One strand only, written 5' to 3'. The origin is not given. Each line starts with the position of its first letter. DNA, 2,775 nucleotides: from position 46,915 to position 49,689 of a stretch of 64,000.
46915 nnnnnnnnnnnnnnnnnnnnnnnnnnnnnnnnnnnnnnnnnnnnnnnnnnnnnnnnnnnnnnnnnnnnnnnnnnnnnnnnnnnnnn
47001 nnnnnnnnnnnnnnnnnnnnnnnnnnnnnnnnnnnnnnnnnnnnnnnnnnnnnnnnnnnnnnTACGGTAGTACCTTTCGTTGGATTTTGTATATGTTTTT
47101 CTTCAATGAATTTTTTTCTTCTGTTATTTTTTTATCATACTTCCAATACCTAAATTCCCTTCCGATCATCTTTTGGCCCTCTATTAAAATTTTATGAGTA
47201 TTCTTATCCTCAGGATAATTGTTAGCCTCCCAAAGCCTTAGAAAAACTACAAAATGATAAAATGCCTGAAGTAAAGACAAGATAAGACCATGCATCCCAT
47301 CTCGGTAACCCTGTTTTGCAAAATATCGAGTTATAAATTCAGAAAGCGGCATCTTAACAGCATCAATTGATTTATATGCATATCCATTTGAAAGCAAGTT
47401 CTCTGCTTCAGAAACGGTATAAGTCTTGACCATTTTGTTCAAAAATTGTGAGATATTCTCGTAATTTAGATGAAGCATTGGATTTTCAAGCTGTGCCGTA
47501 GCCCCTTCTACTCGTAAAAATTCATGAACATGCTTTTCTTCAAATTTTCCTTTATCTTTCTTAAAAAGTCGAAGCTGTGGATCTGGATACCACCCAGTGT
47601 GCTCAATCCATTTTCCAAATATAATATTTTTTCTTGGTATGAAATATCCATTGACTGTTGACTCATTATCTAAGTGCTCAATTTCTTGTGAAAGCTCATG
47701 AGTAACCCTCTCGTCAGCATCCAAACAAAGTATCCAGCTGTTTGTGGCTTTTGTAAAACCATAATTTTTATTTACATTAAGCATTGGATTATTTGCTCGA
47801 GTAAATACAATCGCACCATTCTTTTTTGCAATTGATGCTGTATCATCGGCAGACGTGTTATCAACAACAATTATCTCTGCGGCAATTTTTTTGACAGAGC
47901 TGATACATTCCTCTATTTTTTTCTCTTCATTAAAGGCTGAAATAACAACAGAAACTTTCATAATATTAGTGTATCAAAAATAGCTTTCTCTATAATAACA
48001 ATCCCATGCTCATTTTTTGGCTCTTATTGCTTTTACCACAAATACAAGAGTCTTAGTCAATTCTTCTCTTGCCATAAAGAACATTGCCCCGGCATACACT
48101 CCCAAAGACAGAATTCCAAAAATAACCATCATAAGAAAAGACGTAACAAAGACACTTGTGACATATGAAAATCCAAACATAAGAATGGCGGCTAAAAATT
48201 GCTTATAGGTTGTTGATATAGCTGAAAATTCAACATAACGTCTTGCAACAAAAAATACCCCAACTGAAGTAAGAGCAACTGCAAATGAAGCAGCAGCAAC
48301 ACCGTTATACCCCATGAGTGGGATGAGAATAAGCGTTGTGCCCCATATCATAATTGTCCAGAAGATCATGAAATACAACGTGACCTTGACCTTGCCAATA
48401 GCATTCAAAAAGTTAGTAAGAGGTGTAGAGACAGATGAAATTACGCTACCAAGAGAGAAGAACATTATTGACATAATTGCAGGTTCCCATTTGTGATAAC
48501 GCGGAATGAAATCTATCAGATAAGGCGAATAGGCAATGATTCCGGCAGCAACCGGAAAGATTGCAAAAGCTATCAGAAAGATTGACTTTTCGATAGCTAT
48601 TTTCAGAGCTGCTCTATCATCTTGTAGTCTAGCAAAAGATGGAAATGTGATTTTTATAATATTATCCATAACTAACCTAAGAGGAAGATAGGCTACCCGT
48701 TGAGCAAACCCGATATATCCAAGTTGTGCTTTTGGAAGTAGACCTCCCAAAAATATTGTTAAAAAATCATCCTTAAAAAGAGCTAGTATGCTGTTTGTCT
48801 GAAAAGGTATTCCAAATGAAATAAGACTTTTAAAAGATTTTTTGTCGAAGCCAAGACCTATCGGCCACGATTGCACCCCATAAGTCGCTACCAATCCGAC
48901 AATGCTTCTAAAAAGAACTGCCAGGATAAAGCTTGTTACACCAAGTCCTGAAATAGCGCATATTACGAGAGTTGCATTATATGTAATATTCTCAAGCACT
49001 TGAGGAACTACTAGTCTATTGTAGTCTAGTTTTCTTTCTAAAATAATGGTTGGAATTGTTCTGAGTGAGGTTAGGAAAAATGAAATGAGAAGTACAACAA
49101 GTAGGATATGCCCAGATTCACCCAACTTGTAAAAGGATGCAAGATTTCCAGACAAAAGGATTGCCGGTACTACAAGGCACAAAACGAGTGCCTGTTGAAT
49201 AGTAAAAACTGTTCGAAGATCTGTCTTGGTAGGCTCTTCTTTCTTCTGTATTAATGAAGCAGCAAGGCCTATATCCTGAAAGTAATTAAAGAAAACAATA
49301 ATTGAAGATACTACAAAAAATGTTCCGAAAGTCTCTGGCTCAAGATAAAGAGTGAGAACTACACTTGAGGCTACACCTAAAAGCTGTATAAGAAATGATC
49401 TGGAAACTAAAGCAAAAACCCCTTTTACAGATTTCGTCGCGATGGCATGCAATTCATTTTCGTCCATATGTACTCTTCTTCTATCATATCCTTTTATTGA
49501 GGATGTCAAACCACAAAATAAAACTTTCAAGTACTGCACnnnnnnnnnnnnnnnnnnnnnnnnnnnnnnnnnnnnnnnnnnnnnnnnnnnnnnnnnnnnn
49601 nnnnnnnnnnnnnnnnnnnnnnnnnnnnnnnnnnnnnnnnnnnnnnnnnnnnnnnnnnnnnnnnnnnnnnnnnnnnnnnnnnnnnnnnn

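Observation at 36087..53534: Repeated three-component modules: polyprenyl-P-sugar synthase (GT2), flippase, extracytoplasmic GT-C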

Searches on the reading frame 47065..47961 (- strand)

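Call 5: search_protein_families(library=pfam, proteins=[window:47065-47961:-], max_evalue=0.01)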
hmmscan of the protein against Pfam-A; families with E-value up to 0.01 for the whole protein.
window:47065-47961:- (299 aa): 5 families
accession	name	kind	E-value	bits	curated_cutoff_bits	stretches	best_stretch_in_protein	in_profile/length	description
PF00535.33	Glycos_transf_2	-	1.2e-22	81.1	23.3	1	4-139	1-148/168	Glycosyl transferase family 2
PF13704.12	Glyco_tranf_2_4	-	5e-05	24.2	27.5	1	11-87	2-85/98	Glycosyl transferase family 2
PF10111.15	Glyco_tranf_2_2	-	0.00026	21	27.3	1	4-88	1-96/276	Glycosyltransferase like family 2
PF13641.12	Glyco_tranf_2_3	-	0.00059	20.3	27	1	3-83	3-96/230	Glycosyltransferase like family 2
PF08306.17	Glyco_hydro_98M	-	0.0037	17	23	1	45-187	166-305/326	Glycosyl hydrolase family 98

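Call 10: search_protein_families(library=ncbifam, proteins=[window:47065-47961:-], max_evalue=0.001)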
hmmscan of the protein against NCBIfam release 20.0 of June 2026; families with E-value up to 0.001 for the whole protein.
window:47065-47961:- (299 aa): 18 families
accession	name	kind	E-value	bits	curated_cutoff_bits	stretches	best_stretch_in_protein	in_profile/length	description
TIGR04283.1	glyco_like_mftF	equivalog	8.6e-14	51.6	182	1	3-107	1-107/221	TIGR04283 family arsenosugar biosynthesis glycosyltransferase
NF010496.0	PRK13915.1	equivalog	8.9e-10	38.1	262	1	2-57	32-93/307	glucosyl-3-phosphoglycerate synthase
TIGR04195.1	S_glycosyl_SunS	equivalog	1.7e-09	37.1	350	1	6-147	62-200/421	SunS family peptide S-glycosyltransferase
NF058614.1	PPMAGASynPpgS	equivalog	1.9e-08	34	370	1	3-56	2-55/226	polyprenyl-phospho-N-acetylgalactosaminyl synthase PpgS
NF007482.0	PRK10073.1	equivalog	2.4e-08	33.4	423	1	2-94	7-106/334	glycosyltransferase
TIGR04182.1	glyco_TIGR04182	equivalog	6.1e-08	32.4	325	1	2-84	1-83/293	S-layer glycoprotein N-glycosyltransferase AglJ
TIGR03937.1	PgaC_IcaA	equivalog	6.5e-08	31.9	422.3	1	2-89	46-141/407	poly-beta-1,6-N-acetyl-D-glucosamine synthase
NF047683.1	TeichurnBiosyTuaG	equivalog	2.3e-07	30.7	400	1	2-99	7-113/252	teichuronic acid biosynthesis protein TuaG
NF050050.1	ProtGlycPglI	equivalog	1.3e-06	28.1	500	1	2-96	3-107/306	GalNAc(5)-diNAcBac-PP-undecaprenol beta-1,3-glucosyltransferase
NF045692.1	OglycostaseCruG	equivalog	2.6e-06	26.6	600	1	2-90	42-144/386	2'-O-glycosyltransferase CruG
NF041875.1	EPS_EpsD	equivalog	6e-06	25.9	370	1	3-93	1-99/325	exopolysaccharide biosynthesis glycosyltransferase EpsD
NF038299.1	EPS_HpsN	equivalog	7.1e-05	21.9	425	1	2-90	2-98/317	hormogonium polysaccharide biosynthesis glycosyltransferase HpsN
NF041391.1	DPhHxTase_Halo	equivalog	9.1e-05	21.5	375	1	8-84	2-79/213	dolichyl-phosphate hexose transferase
NF038302.1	EPS_HpsE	equivalog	0.00014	21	300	1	2-47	2-53/307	hormogonium polysaccharide biosynthesis glycosyltransferase HpsE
TIGR03965.1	mycofact_glyco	equivalog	0.00038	19.4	280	1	2-86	75-167/467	mycofactocin biosynthesis glycosyltransferase MftF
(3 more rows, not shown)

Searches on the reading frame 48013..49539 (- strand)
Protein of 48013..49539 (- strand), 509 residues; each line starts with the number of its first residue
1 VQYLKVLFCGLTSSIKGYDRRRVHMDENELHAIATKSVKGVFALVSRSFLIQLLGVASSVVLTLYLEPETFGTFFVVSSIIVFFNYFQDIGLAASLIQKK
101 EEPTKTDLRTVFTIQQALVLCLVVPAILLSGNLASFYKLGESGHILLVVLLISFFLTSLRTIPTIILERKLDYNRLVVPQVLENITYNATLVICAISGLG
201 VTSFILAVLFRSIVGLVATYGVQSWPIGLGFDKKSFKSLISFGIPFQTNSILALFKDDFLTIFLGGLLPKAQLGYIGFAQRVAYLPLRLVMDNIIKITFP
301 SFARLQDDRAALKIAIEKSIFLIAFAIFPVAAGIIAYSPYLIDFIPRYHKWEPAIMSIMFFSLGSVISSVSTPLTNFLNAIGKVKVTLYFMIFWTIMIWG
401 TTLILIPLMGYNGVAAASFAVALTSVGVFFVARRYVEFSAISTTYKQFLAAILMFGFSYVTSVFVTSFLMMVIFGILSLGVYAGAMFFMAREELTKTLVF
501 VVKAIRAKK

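Call 5: search_protein_families(library=pfam, proteins=[window:48013-49539:-], max_evalue=0.01)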
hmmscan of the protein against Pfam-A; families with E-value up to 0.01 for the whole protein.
window:48013-49539:- (509 aa): 3 families
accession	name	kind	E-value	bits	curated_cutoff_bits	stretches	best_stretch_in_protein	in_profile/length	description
PF13440.11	Polysacc_synt_3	-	8.1e-49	166.9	23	1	65-345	5-283/293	Polysaccharide biosynthesis protein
PF01943.22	Polysacc_synt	-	1.5e-19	70.9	28.2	1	38-306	2-274/274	Polysaccharide biosynthesis protein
PF11108.13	Phage_glycop_gL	-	0.0055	17.2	25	0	157-213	14-70/102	Viral glycoprotein L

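Call 67: search_protein_families(library=ncbifam, proteins=[window:48013-49467:-], max_evalue=0.01)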
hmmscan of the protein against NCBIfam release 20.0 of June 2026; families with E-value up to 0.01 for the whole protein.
window:48013-49467:- (485 aa): 3 families
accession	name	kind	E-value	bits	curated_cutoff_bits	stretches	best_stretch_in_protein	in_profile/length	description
NF007773.0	PRK10459.1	equivalog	2.7e-38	132.2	273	1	24-477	18-474/492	MOP flippase family protein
NF047674.1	TeichurnBiosyTuaB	equivalog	3.7e-24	85.6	580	1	21-462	16-460/469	teichuronic acid biosynthesis protein TuaB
NF058658.1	Oglyco_Wzx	exception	3.3e-22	79.2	720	1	9-479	6-477/478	O-glycosylation flippase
